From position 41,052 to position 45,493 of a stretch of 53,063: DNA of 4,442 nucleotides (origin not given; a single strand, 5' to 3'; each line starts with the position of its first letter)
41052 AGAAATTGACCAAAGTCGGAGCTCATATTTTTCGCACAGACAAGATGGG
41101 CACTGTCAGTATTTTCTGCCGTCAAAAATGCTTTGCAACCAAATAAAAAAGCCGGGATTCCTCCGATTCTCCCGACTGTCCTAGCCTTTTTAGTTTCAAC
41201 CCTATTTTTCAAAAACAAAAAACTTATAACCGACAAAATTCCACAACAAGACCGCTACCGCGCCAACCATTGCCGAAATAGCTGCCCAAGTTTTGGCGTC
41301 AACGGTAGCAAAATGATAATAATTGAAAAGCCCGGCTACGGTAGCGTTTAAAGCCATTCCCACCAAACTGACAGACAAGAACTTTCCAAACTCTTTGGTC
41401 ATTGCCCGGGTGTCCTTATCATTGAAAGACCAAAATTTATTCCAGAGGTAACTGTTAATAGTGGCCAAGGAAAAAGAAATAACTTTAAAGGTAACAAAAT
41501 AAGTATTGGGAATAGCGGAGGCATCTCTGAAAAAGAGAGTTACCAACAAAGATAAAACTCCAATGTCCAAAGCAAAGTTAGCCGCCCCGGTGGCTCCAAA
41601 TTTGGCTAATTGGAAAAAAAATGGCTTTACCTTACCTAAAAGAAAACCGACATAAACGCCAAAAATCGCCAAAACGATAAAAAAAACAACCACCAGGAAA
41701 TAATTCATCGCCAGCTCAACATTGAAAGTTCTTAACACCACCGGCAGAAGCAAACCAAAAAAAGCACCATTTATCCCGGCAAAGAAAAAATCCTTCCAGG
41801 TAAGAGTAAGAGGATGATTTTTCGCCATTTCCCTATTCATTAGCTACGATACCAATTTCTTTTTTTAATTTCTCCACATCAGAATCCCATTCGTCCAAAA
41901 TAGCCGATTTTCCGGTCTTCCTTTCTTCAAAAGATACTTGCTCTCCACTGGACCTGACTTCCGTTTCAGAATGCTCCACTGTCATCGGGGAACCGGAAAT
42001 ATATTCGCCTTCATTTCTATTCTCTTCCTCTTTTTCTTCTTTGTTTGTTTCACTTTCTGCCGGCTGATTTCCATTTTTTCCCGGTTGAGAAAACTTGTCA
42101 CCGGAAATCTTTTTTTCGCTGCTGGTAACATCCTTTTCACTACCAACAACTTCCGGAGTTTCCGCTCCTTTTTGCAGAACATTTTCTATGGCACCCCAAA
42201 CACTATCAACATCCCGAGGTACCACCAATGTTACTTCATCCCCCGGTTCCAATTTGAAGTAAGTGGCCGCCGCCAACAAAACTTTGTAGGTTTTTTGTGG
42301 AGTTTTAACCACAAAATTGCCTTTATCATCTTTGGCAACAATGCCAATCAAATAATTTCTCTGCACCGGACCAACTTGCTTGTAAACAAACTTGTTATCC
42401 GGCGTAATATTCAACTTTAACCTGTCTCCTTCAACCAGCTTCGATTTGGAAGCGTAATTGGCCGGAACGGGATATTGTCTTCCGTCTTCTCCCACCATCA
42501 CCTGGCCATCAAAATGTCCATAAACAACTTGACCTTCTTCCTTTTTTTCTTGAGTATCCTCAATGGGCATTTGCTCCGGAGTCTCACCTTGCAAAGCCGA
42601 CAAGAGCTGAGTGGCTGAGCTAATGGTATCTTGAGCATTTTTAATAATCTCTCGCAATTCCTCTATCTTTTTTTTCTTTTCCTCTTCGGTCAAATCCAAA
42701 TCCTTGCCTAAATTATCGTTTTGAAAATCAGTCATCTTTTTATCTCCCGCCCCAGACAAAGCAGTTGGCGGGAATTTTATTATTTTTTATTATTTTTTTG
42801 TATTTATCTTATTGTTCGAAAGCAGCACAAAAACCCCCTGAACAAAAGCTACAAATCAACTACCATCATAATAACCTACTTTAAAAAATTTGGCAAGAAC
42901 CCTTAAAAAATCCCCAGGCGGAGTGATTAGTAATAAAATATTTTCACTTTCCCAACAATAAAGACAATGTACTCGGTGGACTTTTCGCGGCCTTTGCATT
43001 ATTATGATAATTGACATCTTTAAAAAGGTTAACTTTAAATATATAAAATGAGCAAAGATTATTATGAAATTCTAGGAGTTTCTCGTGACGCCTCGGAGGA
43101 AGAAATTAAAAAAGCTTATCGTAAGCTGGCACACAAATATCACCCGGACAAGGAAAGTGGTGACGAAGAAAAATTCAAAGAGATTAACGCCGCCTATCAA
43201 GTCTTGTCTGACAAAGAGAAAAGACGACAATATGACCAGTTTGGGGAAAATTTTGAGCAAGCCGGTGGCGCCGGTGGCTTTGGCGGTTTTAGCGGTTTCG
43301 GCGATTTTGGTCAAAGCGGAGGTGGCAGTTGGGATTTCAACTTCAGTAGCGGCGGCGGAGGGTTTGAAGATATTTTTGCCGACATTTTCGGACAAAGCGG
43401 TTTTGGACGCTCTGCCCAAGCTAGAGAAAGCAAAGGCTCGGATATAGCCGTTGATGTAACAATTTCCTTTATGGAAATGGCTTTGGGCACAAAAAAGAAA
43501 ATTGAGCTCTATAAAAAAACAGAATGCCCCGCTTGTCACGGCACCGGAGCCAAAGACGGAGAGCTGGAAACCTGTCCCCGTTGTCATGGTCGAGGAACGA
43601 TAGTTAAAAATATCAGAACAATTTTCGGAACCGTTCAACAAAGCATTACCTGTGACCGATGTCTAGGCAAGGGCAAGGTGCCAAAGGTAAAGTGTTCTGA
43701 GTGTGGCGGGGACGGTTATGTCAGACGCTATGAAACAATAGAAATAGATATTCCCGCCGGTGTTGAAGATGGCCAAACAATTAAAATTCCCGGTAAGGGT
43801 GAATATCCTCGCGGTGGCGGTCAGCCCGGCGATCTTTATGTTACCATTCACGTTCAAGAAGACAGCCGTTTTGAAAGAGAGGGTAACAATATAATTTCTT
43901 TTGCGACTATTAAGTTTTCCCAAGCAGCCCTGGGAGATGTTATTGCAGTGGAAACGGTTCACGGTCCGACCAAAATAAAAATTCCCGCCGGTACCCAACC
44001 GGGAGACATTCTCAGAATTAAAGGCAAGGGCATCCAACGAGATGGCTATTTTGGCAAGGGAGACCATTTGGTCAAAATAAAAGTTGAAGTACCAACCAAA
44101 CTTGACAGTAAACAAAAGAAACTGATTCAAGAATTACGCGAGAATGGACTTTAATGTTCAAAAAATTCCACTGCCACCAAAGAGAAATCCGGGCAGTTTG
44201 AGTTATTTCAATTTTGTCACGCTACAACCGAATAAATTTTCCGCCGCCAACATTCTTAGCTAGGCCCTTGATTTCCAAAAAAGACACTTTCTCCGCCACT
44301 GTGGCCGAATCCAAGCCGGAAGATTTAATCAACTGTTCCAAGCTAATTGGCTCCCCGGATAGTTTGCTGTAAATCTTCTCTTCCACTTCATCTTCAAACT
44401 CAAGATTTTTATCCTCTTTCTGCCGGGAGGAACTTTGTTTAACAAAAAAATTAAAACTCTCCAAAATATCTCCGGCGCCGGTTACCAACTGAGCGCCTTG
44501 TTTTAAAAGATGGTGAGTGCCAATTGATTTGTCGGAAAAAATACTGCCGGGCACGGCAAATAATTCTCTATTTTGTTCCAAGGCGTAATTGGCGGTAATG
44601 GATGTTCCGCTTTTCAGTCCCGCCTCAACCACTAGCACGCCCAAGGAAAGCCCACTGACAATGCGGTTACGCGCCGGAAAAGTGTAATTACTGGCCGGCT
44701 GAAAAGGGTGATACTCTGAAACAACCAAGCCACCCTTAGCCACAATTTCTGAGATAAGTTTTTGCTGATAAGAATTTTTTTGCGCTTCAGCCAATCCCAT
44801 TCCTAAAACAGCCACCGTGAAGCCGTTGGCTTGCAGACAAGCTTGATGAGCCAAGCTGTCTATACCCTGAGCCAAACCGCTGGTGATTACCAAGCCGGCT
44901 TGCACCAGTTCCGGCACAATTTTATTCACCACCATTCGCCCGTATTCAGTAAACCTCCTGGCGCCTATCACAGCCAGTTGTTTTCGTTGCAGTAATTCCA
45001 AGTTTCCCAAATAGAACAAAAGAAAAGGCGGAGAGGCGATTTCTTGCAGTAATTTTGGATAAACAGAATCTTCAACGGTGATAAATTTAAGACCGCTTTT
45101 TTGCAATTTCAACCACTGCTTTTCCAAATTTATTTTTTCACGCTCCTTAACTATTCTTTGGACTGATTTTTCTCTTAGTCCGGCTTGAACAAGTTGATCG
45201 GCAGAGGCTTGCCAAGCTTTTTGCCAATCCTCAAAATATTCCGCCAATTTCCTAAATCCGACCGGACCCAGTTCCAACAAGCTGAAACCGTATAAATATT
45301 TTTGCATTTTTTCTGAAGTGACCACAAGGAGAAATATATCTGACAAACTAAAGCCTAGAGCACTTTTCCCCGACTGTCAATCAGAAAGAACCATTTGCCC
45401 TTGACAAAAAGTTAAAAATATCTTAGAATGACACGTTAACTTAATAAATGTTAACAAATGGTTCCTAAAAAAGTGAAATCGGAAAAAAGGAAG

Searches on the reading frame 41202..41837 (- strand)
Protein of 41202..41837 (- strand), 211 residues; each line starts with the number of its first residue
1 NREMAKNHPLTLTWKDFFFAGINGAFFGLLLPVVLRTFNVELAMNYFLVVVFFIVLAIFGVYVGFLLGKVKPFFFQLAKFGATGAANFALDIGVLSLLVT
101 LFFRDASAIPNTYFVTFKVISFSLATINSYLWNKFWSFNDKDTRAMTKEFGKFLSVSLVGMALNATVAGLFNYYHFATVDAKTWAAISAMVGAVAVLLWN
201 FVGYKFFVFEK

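Call 6: search_protein_families(library=pfam, proteins=[window:41202-41837:-], max_evalue=0.001)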
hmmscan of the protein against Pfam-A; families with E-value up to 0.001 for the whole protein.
window:41202-41837:- (211 aa): 1 family
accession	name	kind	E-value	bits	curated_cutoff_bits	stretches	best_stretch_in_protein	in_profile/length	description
PF04138.20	GtrA_DPMS_TM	-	6.8e-18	65.4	26.1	1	79-209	1-117/117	GtrA/DPMS, transmembrane domain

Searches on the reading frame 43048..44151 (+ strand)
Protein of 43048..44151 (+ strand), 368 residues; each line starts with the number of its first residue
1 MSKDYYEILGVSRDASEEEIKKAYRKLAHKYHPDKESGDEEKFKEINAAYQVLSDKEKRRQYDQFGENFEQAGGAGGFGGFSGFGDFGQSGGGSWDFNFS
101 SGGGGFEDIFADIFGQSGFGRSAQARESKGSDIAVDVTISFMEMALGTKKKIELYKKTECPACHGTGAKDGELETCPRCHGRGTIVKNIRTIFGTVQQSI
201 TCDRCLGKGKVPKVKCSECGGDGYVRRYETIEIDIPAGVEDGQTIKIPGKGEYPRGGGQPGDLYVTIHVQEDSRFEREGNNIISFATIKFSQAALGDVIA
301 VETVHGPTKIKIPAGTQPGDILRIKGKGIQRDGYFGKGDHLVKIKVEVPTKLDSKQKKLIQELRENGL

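Call 6: search_protein_families(library=pfam, proteins=[window:43048-44151:+], max_evalue=0.001)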
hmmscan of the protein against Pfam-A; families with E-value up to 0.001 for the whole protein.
window:43048-44151:+ (368 aa): 5 families
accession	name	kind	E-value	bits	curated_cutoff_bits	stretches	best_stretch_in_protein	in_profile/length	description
PF01556.23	DnaJ_C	-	3e-47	160.9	26.6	1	134-349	2-152/152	DnaJ C terminal domain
PF00226.36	DnaJ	-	3.5e-28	97.9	27.8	1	4-63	1-63/63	DnaJ domain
PF00684.25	DnaJ_CXXCXGXG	-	9.7e-15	55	32.7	1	160-223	1-65/65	DnaJ central domain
PF15777.11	Anti-TRAP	-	0.00074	19.9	32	0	158-186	11-43/59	Tryptophan RNA-binding attenuator protein inhibitory protein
PF17302.8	DUF5351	-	0.00098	19.8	27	0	174-184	18-28/29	Family of unknown function (DUF5351)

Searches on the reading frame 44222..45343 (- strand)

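Call 16: search_protein_families(library=pfam, proteins=[window:44222-45343:-], max_evalue=0.0001)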
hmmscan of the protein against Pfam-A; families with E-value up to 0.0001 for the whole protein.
window:44222-45343:- (373 aa): 2 families
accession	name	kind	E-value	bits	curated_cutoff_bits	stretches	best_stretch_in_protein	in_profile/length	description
PF02481.21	DNA_processg_A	-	5.1e-73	245.2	29.6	1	80-288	2-211/212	DNA recombination-mediator protein A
PF17782.7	DprA_WH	-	1.1e-06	29.1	22.9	1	317-368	10-61/61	DprA winged helix domain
